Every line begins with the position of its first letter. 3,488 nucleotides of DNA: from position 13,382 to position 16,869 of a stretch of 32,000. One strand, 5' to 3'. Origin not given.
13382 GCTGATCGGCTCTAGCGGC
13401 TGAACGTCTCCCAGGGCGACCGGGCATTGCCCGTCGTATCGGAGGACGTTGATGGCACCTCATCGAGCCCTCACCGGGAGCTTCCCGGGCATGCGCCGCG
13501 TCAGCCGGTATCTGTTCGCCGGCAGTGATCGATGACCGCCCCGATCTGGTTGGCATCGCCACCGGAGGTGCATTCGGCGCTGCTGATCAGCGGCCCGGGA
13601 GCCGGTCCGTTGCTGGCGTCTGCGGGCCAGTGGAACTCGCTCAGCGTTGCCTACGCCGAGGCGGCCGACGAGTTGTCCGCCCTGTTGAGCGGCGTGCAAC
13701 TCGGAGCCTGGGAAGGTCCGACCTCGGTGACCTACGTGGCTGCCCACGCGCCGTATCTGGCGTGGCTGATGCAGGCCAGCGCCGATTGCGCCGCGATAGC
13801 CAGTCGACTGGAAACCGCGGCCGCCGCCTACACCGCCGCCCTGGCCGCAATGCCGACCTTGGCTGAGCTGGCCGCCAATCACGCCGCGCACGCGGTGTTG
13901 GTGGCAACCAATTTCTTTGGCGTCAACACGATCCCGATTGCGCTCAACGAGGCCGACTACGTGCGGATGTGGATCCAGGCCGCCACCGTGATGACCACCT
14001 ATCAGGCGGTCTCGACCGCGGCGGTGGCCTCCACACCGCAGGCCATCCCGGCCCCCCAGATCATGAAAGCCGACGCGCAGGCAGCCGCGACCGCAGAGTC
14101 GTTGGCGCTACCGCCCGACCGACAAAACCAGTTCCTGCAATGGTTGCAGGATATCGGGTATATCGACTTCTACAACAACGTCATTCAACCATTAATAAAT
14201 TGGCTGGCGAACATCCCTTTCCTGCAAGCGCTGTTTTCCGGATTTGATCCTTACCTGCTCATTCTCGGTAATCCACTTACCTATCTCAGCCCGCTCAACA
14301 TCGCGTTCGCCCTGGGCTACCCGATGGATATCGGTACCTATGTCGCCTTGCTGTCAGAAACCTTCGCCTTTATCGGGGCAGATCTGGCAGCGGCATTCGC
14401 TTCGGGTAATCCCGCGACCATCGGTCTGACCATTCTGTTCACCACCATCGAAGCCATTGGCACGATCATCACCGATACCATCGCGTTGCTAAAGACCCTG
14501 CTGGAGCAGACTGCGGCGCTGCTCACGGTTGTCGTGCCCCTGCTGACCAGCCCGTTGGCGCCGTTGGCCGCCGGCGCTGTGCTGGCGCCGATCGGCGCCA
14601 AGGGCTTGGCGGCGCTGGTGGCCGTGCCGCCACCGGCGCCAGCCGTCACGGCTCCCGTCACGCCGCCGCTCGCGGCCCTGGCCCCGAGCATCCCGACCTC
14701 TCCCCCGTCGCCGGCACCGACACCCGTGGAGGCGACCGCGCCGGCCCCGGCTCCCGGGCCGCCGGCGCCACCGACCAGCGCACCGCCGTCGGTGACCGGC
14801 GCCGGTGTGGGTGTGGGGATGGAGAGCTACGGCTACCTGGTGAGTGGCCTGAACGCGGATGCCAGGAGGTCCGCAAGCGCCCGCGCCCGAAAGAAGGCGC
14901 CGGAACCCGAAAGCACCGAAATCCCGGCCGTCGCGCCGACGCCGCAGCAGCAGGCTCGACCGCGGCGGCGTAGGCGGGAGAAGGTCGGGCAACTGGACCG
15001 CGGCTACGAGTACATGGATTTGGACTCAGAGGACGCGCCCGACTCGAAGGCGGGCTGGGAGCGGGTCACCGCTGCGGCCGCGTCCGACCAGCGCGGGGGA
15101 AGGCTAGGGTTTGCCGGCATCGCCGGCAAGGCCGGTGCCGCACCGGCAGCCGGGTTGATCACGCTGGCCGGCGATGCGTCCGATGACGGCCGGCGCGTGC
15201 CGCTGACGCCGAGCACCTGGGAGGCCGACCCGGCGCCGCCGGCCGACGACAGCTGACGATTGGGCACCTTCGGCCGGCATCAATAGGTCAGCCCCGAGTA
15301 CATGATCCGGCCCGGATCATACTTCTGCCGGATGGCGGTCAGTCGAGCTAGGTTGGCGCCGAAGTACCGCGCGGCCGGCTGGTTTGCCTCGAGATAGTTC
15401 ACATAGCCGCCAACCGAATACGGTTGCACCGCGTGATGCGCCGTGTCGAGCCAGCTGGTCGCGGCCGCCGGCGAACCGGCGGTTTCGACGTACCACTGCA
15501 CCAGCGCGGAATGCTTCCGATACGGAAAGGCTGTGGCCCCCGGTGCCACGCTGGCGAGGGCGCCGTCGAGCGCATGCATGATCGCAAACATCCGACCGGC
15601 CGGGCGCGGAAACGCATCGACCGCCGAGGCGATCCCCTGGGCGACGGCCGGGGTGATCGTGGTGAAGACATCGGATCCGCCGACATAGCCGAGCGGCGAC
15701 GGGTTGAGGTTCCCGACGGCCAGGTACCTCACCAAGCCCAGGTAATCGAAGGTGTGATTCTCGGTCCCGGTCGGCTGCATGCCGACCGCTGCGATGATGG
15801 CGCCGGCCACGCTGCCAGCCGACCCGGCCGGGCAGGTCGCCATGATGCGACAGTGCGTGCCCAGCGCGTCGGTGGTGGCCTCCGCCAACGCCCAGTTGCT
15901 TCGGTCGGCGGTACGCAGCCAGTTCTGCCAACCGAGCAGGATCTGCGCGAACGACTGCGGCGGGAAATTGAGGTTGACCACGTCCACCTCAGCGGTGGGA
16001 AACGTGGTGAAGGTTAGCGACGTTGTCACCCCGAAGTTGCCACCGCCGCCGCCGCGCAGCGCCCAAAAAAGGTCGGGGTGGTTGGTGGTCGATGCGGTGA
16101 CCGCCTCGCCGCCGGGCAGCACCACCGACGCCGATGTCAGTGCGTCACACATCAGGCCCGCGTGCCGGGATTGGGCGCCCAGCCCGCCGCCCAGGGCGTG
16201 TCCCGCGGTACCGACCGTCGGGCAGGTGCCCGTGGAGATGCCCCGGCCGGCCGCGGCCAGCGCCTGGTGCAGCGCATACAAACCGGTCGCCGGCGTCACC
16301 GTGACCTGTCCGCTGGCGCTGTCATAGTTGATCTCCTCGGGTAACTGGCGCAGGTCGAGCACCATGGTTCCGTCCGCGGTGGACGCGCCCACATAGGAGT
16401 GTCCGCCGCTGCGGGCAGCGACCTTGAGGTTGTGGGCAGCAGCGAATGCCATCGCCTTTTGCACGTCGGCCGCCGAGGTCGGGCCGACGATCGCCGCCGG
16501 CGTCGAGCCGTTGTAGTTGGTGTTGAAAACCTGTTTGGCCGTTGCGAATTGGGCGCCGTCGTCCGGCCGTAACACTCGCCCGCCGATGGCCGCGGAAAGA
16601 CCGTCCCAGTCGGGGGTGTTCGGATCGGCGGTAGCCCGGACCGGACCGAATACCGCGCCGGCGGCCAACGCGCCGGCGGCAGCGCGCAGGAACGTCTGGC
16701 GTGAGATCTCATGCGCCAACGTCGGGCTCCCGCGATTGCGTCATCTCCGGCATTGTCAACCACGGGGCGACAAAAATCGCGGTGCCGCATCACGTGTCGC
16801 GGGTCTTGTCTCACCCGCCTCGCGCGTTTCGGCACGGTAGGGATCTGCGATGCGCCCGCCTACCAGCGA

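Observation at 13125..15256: Cobalamin riboswitch feeding a Shine-Dalgarno-bearing 27-codon uORF whose stop overlaps the start of a stand-alone PPE2-like gene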

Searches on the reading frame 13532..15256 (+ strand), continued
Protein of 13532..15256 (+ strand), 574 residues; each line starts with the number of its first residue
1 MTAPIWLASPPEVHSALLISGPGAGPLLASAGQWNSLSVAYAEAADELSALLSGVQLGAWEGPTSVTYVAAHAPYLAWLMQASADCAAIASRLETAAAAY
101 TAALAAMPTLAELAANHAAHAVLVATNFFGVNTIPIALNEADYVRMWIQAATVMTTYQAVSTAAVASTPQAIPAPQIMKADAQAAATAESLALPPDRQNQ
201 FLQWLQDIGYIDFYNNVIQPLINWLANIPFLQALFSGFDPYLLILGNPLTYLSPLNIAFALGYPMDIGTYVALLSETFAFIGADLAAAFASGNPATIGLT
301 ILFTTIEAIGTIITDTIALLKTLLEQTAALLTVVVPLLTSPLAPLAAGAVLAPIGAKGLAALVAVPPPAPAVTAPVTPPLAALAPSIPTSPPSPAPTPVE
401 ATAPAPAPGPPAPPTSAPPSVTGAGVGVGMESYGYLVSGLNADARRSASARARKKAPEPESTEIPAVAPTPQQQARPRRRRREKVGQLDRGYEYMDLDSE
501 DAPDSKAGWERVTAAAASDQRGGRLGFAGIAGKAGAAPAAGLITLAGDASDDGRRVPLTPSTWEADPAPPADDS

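Call 93: predict_structure(alignment_id=A5)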
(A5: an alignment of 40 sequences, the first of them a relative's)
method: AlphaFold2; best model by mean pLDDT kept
length: 574 residues; sequences in the alignment: 40
mean_pLDDT: 50.3   pTM: 0.33
mean pLDDT of the five models: 50.3, 48.0, 47.6, 45.3, 44.5
residues with pLDDT >= 90: 16; 70-90: 140; 50-70: 98; < 50: 320
segments of 3 or more residues with pLDDT < 50: 177-196, 237-248, 263-276, 313-574
pLDDT, mean of each block of 10 residues (from residue 1): 58 75 79 89 92 75 68 86 88 85 79 79 76 79 79 77 64 50 36 47 69 70 63 51 48 58 46 50 53 56 53 48 44 40 33 28 29 28 28 30 31 32 25 29 32 29 30 31 32 26 27 24 25 26 28 31 30 33
secondary structure, 60 per line:
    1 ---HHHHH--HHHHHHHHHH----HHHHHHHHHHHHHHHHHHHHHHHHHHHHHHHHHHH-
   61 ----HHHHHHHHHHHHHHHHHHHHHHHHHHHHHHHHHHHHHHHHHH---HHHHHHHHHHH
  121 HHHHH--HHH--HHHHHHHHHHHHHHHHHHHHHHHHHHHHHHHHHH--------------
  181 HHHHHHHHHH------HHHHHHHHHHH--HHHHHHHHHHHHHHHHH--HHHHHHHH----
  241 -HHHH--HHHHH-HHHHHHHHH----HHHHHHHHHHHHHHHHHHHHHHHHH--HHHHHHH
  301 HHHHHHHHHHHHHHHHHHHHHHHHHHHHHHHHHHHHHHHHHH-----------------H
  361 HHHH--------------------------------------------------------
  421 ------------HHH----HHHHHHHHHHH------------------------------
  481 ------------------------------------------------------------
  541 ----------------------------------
elements in order: H4-8 H11-20 H25-59 H65-106 H110-125 H133-166 H181-190 H197-207 H210-226 H229-236 H242-245 H248-252 H254-262 H267-291 H294-342 H360-364 H440-450

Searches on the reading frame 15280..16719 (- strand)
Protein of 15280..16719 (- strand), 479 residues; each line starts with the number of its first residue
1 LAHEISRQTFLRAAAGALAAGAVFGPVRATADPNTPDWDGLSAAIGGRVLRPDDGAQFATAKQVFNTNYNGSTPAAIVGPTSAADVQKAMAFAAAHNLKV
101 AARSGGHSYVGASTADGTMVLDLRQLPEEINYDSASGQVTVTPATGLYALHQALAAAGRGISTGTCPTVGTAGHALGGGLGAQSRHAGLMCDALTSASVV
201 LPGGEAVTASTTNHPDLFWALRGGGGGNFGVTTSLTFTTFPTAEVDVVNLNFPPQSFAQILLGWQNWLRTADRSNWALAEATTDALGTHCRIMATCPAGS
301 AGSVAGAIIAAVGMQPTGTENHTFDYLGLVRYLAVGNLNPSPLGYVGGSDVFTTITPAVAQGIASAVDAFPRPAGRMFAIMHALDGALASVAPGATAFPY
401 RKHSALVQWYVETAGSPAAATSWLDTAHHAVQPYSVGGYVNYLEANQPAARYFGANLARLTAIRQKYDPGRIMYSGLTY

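Call 10: search_protein_families(library=pfam, proteins=[window:15280-16719:-])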
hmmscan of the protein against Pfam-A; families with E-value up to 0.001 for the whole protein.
window:15280-16719:- (479 aa): 2 families
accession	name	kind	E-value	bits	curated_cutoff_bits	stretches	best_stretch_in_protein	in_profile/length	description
PF01565.28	FAD_binding_4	-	1.7e-28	99.5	26.4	1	74-209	1-138/139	FAD binding domain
PF08031.17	BBE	-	5.5e-07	29.9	20.6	1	439-470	2-35/45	Berberine and berberine like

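Call 82: search_protein_families(library=ncbifam, proteins=[window:15280-16719:-], max_evalue=0.00001)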
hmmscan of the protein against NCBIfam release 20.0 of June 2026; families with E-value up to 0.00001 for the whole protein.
window:15280-16719:- (479 aa): 4 families
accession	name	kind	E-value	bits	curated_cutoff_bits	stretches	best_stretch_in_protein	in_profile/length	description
NF041226.1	BagK_FevA1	equivalog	7.8e-34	116.9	800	1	41-271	10-235/453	bagremycin/ferroverdin biosynthesis FAD-dependent oxygenase BagK/FevA1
NF041227.1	BagG_FevA2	exception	1.2e-33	116.5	850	1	39-270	13-238/455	bagremycin/ferroverdin biosynthesis FAD-dependent oxygenase BagG/FevA2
TIGR01679.1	bact_FAD_ox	subfamily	8.1e-15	54.6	292.25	1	72-243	10-176/419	FAD-linked oxidoreductase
TIGR01678.1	FAD_lactone_ox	subfamily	1.1e-10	41.1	396.8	1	71-271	12-207/438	sugar 1,4-lactone oxidase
